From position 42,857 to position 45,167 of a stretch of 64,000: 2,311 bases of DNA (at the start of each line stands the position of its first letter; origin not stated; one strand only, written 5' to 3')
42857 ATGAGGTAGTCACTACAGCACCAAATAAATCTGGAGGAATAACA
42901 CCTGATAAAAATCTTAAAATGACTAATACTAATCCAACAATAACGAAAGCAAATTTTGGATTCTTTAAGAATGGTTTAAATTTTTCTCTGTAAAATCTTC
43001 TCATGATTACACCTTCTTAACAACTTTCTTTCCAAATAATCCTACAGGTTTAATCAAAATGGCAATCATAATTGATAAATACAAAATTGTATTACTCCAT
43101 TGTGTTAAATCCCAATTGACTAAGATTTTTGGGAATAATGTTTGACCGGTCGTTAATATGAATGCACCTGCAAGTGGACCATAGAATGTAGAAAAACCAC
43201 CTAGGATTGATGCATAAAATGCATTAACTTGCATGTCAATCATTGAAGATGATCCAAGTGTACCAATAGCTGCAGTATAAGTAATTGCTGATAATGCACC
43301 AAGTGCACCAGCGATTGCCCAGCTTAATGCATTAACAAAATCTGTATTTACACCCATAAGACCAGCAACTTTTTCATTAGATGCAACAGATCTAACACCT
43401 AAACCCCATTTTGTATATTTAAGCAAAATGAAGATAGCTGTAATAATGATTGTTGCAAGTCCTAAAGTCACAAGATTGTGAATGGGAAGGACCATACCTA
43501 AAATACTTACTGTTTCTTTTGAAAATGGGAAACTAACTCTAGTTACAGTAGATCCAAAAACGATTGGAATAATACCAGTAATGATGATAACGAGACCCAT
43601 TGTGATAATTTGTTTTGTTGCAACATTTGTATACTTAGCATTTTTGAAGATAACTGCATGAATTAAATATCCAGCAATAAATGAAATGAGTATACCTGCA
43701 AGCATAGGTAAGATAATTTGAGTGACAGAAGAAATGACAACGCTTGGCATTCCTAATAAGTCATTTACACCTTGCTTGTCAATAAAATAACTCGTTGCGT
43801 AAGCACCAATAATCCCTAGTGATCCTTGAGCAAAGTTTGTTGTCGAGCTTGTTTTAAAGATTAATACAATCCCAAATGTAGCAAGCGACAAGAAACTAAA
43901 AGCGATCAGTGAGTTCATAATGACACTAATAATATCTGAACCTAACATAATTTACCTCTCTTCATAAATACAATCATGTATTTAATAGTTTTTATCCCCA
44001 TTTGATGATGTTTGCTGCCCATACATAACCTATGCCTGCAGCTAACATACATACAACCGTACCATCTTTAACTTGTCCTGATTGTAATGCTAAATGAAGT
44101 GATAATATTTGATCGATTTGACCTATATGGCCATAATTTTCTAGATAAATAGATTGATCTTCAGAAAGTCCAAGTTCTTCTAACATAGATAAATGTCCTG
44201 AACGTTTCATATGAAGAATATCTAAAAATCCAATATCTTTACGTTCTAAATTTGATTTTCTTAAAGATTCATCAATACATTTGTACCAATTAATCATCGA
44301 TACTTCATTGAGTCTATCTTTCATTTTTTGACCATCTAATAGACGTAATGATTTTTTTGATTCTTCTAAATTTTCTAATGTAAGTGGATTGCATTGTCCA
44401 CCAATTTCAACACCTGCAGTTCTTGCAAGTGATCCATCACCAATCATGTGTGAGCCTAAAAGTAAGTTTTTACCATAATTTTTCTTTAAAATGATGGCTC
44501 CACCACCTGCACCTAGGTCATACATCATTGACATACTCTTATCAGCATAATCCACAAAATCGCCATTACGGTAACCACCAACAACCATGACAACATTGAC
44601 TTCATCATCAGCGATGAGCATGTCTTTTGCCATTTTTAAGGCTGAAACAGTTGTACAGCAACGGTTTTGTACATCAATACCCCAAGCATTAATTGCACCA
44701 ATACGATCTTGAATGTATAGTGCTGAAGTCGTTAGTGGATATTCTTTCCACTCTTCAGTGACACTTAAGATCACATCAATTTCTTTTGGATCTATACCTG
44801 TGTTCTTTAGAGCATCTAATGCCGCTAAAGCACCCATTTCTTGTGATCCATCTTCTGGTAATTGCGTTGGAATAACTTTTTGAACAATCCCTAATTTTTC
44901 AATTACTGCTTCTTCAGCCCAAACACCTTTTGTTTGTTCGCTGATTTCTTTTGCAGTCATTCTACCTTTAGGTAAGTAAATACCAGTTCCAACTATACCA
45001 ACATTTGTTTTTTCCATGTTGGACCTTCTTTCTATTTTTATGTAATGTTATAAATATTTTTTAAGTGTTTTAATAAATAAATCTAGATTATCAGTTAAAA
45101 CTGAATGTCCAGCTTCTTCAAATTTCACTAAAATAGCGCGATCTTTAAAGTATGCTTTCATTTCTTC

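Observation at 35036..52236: Complete candidate system for scavenging and fermenting poly/oligo-(R)-3-hydroxybutyrate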

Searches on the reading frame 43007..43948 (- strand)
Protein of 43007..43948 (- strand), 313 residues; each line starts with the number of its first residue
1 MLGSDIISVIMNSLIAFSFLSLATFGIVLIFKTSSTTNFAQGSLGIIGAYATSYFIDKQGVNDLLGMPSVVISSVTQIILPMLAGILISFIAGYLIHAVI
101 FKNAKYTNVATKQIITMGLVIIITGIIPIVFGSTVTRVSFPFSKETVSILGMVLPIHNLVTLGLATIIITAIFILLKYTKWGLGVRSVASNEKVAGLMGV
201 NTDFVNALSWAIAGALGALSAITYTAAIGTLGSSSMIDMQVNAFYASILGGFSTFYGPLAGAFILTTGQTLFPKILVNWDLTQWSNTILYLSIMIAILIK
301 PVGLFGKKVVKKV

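Call 3: search_protein_families(library=pfam, proteins=[window:43007-43948:-])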
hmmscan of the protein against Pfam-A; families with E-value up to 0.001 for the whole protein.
window:43007-43948:- (313 aa): 1 family
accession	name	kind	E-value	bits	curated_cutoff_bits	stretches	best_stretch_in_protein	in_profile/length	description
PF02653.21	BPD_transp_2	-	1.8e-25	90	26.8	1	10-298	2-269/269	Branched-chain amino acid transport system / permease component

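Call 6: search_protein_families(library=ncbifam, proteins=[window:43007-43948:-], max_evalue=0.00001)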
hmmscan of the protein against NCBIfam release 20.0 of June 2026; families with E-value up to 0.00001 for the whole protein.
window:43007-43948:- (313 aa): 3 families
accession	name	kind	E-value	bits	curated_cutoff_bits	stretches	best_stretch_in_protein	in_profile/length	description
TIGR03409.1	urea_trans_UrtB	equivalog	9.4e-25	87.8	250.3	1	10-308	4-289/291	urea ABC transporter permease subunit UrtB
TIGR03622.1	urea_t_UrtB_arc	equivalog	1.9e-18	66.8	374.25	1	8-306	2-278/284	urea ABC transporter, permease protein UrtB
NF008011.0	PRK10740.1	equivalog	2.6e-10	40.4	379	1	10-313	12-308/308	high-affinity branched-chain amino acid ABC transporter permease LivH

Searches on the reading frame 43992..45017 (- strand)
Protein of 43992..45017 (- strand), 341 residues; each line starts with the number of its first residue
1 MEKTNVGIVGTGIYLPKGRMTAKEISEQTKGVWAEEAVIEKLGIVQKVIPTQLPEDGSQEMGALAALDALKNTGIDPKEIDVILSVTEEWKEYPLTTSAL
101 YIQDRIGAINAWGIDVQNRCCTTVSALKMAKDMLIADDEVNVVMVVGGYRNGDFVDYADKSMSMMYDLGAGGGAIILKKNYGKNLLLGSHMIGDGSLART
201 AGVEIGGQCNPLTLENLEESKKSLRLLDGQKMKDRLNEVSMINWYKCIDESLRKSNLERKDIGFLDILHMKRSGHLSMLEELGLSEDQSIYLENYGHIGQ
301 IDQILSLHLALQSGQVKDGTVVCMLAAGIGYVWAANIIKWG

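Call 3: search_protein_families(library=pfam, proteins=[window:43992-45017:-])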
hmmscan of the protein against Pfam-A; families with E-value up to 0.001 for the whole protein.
window:43992-45017:- (341 aa): 2 families
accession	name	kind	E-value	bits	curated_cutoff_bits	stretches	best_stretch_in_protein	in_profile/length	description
PF08541.16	ACP_syn_III_C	-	8.7e-17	61.5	26.6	1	252-340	1-90/90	3-Oxoacyl-[acyl-carrier-protein (ACP)] synthase III C terminal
PF08545.16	ACP_syn_III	-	1.8e-12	47.4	24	1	114-195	1-80/80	3-Oxoacyl-[acyl-carrier-protein (ACP)] synthase III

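Call 5: search_protein_families(library=ncbifam, proteins=[window:43992-45017:-], max_evalue=0.00001)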
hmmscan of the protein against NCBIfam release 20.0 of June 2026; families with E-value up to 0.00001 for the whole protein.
window:43992-45017:- (341 aa): 10 families
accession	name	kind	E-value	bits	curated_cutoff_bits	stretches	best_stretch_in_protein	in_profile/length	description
NF005308.0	PRK06840.1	equivalog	1.2e-141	471.6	315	1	3-341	2-336/339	3-oxoacyl-ACP synthase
NF006829.0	PRK09352.1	subfamily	5.5e-32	111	249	1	4-340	3-321/322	beta-ketoacyl-ACP synthase 3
TIGR00747.1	fabH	subfamily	2.3e-28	99.2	292.1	1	5-340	2-322/322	beta-ketoacyl-ACP synthase III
NF005541.0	PRK07204.1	equivalog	3.4e-20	72.7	402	1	4-334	3-323/329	beta-ketoacyl-ACP synthase III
NF004623.0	PRK05963.1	equivalog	5e-17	62.2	437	1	4-339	4-327/328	beta-ketoacyl-ACP synthase III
NF003274.0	PRK04262.1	equivalog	4.5e-15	55.5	244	1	5-178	2-165/347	hydroxymethylglutaryl-CoA synthase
TIGR00748.1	HMG_CoA_syn_Arc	equivalog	1.6e-11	44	353.35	1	6-177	2-163/345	hydroxymethylglutaryl-CoA synthase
NF005703.0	PRK07515.1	equivalog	5.8e-10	38.6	304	1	59-332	97-364/373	beta-ketoacyl-ACP synthase III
NF006720.0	PRK09258.1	equivalog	1.8e-07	30.8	285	0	58-156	61-158/338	3-oxoacyl-ACP synthase III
NF040746.1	reduct_C_beta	equivalog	3.8e-07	28.9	450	1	62-196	195-335/477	glycine/sarcosine/betaine reductase complex component C subunit beta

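Call 18: search_solved_structures(query=window:43992-45017:-, show_alignments=2, max_evalue=0.00001)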
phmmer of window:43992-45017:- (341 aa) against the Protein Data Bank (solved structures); distinct sequences matched with E-value up to 0.00001: 36.
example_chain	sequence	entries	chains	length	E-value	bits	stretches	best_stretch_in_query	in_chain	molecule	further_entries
2ebd_A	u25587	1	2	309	6.5e-24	88.1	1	7-202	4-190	3-oxoacyl-[acyl-carrier-protein] synthase 3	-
4dfe_A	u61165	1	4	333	1.2e-19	74.2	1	8-340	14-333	3-oxoacyl-[acyl-carrier-protein] synthase 3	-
1zow_A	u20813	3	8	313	1.2e-17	67.5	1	5-341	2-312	3-oxoacyl-[acyl-carrier-protein] synthase III | 3-oxoacyl-[acyl-carrier-protein] synthase 3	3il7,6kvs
6x7r_A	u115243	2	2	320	3.5e-17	66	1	7-339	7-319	3-oxoacyl-[acyl-carrier-protein] synthase 3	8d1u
1hn9_A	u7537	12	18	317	3.6e-17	66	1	8-339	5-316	BETA-KETOACYL-ACYL CARRIER PROTEIN SYNTHASE III | 3-oxoacyl-[acyl-carrier-protein] synthase III | 3-oxoacyl-[acyl-carrier-protein] synthase 3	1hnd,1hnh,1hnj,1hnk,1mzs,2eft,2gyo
3il9_A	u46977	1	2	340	4e-17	65.8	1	7-339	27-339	3-oxoacyl-[acyl-carrier-protein] synthase 3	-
8vd9_A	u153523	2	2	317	4.1e-17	65.8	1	6-341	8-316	Beta-ketoacyl-[acyl-carrier-protein] synthase III 1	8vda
9ka2_A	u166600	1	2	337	4.1e-17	65.8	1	7-339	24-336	Beta-ketoacyl-[acyl-carrier-protein] synthase III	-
1ebl_A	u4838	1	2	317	3.4e-16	62.8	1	8-339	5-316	BETA-KETOACYL-ACP SYNTHASE III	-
1mzj_A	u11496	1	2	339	1.3e-15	60.9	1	8-174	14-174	Beta-ketoacylsynthase III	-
9ka5_A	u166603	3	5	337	1.8e-15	60.4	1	7-339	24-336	Beta-ketoacyl-[acyl-carrier-protein] synthase III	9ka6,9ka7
4ryb_A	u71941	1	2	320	3.8e-15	59.3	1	8-339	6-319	3-oxoacyl-[acyl-carrier-protein] synthase 3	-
4nhd_A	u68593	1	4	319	1.2e-14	57.7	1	8-339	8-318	3-oxoacyl-[acyl-carrier-protein] synthase 3 protein 1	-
3il3_A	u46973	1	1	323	1.4e-14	57.5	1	5-339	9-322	3-oxoacyl-[acyl-carrier-protein] synthase 3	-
4ylt_A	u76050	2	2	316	3.5e-13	52.9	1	8-339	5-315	3-oxoacyl-[acyl-carrier-protein] synthase 3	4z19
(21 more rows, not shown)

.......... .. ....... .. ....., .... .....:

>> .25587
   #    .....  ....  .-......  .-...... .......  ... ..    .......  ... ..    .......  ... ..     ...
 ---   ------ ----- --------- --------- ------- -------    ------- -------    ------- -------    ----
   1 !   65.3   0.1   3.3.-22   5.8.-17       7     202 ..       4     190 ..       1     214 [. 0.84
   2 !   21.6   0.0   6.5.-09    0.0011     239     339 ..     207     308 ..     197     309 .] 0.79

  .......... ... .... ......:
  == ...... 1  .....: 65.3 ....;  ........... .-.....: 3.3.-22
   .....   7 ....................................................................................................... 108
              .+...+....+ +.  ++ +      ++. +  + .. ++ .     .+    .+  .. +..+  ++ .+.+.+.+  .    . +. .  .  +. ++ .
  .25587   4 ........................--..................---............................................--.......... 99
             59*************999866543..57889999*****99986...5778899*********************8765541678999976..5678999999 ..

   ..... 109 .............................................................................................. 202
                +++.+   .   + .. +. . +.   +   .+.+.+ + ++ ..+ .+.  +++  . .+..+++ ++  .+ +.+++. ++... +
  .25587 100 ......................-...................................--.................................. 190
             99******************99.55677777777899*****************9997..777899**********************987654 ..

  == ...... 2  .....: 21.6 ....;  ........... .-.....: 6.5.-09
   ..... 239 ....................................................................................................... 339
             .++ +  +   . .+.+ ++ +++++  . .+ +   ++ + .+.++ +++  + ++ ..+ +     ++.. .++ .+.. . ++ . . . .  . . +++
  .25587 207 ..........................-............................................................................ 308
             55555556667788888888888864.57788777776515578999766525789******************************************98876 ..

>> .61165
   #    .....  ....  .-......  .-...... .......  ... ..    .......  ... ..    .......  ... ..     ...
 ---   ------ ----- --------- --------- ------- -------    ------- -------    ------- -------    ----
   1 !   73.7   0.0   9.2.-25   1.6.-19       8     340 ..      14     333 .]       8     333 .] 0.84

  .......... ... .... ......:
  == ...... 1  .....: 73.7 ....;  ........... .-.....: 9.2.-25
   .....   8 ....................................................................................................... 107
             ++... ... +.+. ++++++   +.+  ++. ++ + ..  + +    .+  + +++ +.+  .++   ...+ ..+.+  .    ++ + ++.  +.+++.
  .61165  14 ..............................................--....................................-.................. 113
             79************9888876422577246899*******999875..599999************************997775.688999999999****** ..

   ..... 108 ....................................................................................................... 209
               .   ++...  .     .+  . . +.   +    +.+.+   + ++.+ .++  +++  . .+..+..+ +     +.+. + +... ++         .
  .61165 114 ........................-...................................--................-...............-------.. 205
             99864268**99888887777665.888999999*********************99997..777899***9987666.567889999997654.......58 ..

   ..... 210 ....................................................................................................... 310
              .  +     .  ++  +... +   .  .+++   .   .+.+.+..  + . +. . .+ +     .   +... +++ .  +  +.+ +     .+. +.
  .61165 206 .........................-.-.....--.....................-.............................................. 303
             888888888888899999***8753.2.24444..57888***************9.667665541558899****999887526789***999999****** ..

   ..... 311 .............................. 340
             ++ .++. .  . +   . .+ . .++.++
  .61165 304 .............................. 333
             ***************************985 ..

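Call 35: find_homologous_proteins(query=window:43992-45017:-, max_evalue=1e-20)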
Query window:43992-45017:- (341 aa): 5023 proteins with E <= 1e-20 among 8000 candidates; the best 120 are listed.
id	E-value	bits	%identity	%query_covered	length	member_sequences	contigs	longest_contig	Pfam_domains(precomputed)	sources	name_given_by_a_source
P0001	3.2e-222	755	100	100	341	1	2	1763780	PF08545.17,PF08541.17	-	-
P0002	1.3e-221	753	100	100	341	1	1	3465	PF08545.17,PF08541.17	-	-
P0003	3.0e-221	752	99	100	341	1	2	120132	PF08545.17,PF08541.17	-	-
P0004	2.3e-205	699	91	100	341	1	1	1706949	PF08545.17,PF08541.17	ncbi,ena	-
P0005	8.2e-205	698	90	100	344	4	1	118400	PF08545.17,PF08541.17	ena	-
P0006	1.6e-204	697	90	100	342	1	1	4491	PF08545.17,PF08541.17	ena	-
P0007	4.1e-204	695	89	100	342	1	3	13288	PF08545.17,PF08541.17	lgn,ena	-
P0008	6.4e-204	695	91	100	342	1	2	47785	PF08545.17,PF08541.17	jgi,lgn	-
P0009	6.7e-204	695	89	100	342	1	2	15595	PF08545.17,PF08541.17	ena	-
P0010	7.7e-204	694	89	100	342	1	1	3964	PF08545.17,PF08541.17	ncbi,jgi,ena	ncbi:MAG: 3-oxoacyl-ACP synthase [Acholeplasmataceae bacterium]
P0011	1.7e-203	693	89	100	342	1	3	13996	PF08545.17,PF08541.17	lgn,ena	-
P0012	2.0e-203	693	89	100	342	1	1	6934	PF08545.17,PF08541.17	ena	-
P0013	2.3e-203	693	89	100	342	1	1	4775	PF08545.17,PF08541.17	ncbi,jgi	ncbi:MAG: 3-oxoacyl-ACP synthase [Acholeplasmataceae bacterium]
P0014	3.2e-203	692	89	100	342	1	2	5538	PF08545.17,PF08541.17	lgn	-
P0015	3.7e-203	692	89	100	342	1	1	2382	PF08545.17,PF08541.17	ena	-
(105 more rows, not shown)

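Call 39: find_related_loci(query=window:43992-45017:-, collection=genome_contigs, flank=8000)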
Query window:43992-45017:- (341 aa) in genome_contigs; peptide patterns used: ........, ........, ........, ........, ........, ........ (x = any residue, [..] = any of these).
514 stretches matched a pattern; 356 encode a relative of the query (tblastn E <= 1e-3); the best 80 are kept; 80 distinct loci.
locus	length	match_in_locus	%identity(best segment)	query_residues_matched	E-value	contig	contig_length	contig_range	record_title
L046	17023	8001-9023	99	1-341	0e+0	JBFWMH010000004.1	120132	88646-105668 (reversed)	MAG: Acholeplasmataceae bacterium isolate CA_2019_NHSR_85 NODE_440_length_120132_cov_53.064031_NHSR, whole genome shotgu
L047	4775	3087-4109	89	1-341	0e+0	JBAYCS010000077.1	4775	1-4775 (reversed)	MAG: Acholeplasmataceae bacterium isolate SO_2016_CLC_T2_33 scaffold36352_PH3_Jul20_2016, whole genome shotgun sequence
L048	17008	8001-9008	90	1-336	0e+0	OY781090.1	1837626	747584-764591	MAG: Acholeplasmataceae bacterium isolate ac846720-52a4-4ed8-8e7a-77cd78ec885f genome assembly, chromosome: 1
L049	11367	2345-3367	87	1-341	0e+0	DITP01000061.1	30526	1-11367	MAG TPA_asm: Acholeplasmataceae bacterium UBA6181 UBA6181_contig_69164, whole genome shotgun sequence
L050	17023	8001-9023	88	1-341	0e+0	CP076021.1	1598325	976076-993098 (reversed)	Mycoplasmatota bacterium strain zrk7 chromosome, complete genome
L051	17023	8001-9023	90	1-341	0e+0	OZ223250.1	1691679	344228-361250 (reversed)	MAG: Acholeplasmataceae bacterium isolate c289da16-4743-485f-819d-17f5771af8e7 genome assembly, chromosome: 1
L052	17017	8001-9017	87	3-341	0e+0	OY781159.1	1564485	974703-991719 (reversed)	MAG: Acholeplasmataceae bacterium isolate b77914f2-8fec-49c8-ab37-f01becaaac15 genome assembly, chromosome: 1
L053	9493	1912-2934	85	1-341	0e+0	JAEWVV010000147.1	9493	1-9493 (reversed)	MAG: Bacillota bacterium isolate OH_SDB_74 k127_741811, whole genome shotgun sequence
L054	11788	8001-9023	85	1-341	0e+0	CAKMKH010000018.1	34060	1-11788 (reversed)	uncultured Acholeplasmataceae bacterium isolate OKU6 genome assembly, contig: MEGAHIT_co_assembly_000000029437, whole ge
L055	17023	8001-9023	84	1-341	0e+0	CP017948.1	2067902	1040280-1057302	Tenericutes bacterium MO-XQ, complete sequence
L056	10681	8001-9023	84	1-341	0e+0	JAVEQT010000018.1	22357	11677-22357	MAG: Acholeplasmataceae bacterium isolate BF_dRep_35 NODE_6944_length_22357_cov_17.812686_Biofilm4, whole genome shotgun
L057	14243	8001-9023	84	1-341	0e+0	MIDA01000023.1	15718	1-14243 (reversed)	MAG: Tenericutes bacterium RIFOXYA12_FULL_35_10 rifixya3_full_scaffold_1832_curated, whole genome shotgun sequence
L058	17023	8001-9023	83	1-341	0e+0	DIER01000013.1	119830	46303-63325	MAG TPA_asm: Acholeplasmataceae bacterium UBA5769 UBA5769_contig_35401, whole genome shotgun sequence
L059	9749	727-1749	84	1-341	0e+0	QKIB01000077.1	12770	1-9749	MAG: Acholeplasmatales bacterium isolate SZUA-569 scaffold_15995, whole genome shotgun sequence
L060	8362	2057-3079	84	1-341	0e+0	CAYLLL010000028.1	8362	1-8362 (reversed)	MAG TPA_asm: uncultured Mariniplasma sp. isolate SRP093185_co1_165 genome assembly, contig: NODE_6402_length_8362_cov_10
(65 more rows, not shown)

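Call 77: predict_structure(alignment_id=A1)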
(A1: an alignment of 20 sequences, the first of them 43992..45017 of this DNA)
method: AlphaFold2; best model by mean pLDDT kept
length: 341 residues; sequences in the alignment: 20
mean_pLDDT: 84.6   pTM: 0.85
mean pLDDT of the five models: 84.6, 83.3, 75.3, 73.5, 66.6
residues with pLDDT >= 90: 184; 70-90: 92; 50-70: 58; < 50: 7
segments of 3 or more residues with pLDDT < 50: 162-164
pLDDT, mean of each block of 10 residues (from residue 1): 84 94 83 83 87 88 97 97 84 69 94 80 89 95 94 55 59 97 95 62 58 75 64 75 92 97 91 89 95 88 95 96 85 92 91
secondary structure, 60 per line:
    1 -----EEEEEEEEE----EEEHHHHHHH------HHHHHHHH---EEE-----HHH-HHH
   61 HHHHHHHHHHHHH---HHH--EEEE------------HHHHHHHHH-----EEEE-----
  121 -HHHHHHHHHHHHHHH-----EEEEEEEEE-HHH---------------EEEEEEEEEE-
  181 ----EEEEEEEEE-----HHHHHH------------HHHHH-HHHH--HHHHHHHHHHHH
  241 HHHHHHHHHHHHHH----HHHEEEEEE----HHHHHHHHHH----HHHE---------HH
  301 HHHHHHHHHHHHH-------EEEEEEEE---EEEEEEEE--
elements in order: E6-14 E19-21 H22-28 H35-42 E46-48 H58-73 E82-85 H98-106 E112-115 H122-136 E142-150 E170-179 E185-193 H199-204 H217-221 H223-226 H229-254 E262-267 H272-281 H299-313 E321-328 E332-339

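Call 79: fold_search(model_id=the predicted structure, library=pdb)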
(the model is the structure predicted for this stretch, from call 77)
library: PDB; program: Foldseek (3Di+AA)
matches with E <= 10: 1383; with E <= 0.001: 1038
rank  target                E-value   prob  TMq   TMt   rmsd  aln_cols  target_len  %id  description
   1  3il3                  2.8e-25  1.00  0.79  0.85   5.7       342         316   21  Structure of Haemophilus influenzae FabH (released 2009-08-25)
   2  2ebd_B                2.9e-25  1.00  0.80  0.88   4.4       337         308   22  Crystal structure of 3-oxoacyl-[acyl-carrier-protein] synthase III from Aquifex aeolicus VF5 (released 2007-08-14)
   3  4dfe_D                2.9e-25  1.00  0.80  0.84   5.2       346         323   23  Crystal structure of 3-oxoacyl-[acyl-carrier-protein] synthase III from Burkholderia xenovorans (released 2012-02-08)
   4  2ebd_A                5.2e-25  1.00  0.80  0.88   4.4       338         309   22  Crystal structure of 3-oxoacyl-[acyl-carrier-protein] synthase III from Aquifex aeolicus VF5 (released 2007-08-14)
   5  4dfe_B                7.5e-25  1.00  0.80  0.84   5.2       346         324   23  Crystal structure of 3-oxoacyl-[acyl-carrier-protein] synthase III from Burkholderia xenovorans (released 2012-02-08)
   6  8vd9                  1.2e-24  1.00  0.80  0.87   4.0       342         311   22  Crystal structure of Bacillus subtilis FabHA, beta-ketoacyl carrier protein synthase III (released 2024-02-14)
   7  8vdb_A                1.5e-24  1.00  0.79  0.83   4.7       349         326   17  Crystal structure of Bacillus subtilis FabHB, beta-ketoacyl carrier protein synthase III (released 2024-02-14)
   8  6x7r                  2.0e-24  1.00  0.79  0.85   5.0       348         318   21  E. coli beta-ketoacyl-[acyl carrier protein] synthase III (FabH) in complex with oxa(dethia)-coenzyme A (released 2021-06-02)
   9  4dfe_A                4.3e-24  1.00  0.81  0.85   5.1       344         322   23  Crystal structure of 3-oxoacyl-[acyl-carrier-protein] synthase III from Burkholderia xenovorans (released 2012-02-08)
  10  4ryb_A                5.2e-24  1.00  0.80  0.85   5.3       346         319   22  Crystal structure of beta-ketoacyl-ACP synthase III (FabH) from Neisseria meningitidis (released 2014-12-31)
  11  8vdb_D                6.3e-24  1.00  0.79  0.82   4.6       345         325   17  Crystal structure of Bacillus subtilis FabHB, beta-ketoacyl carrier protein synthase III (released 2024-02-14)
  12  4z19                  6.7e-24  1.00  0.78  0.86   4.6       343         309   22  Crystal structure of beta-ketoacyl-ACP synthase III (FabH) from Yersinia pestis with acetylated active site cysteine (released 2015-05-20)
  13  1zow_A                1.1e-23  1.00  0.79  0.86   4.7       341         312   22  Crystal Structure of S. aureus FabH, beta-ketoacyl carrier protein synthase III (released 2005-08-09)
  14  4ylt                  1.1e-23  1.00  0.79  0.86   4.7       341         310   21  Crystal structure of beta-ketoacyl-ACP synthase III (FabH) from Yersinia pestis (released 2015-04-08)
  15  3il7_A                1.9e-23  1.00  0.79  0.86   4.8       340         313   22  Crystal structure of S. aureus FabH (released 2009-08-25)
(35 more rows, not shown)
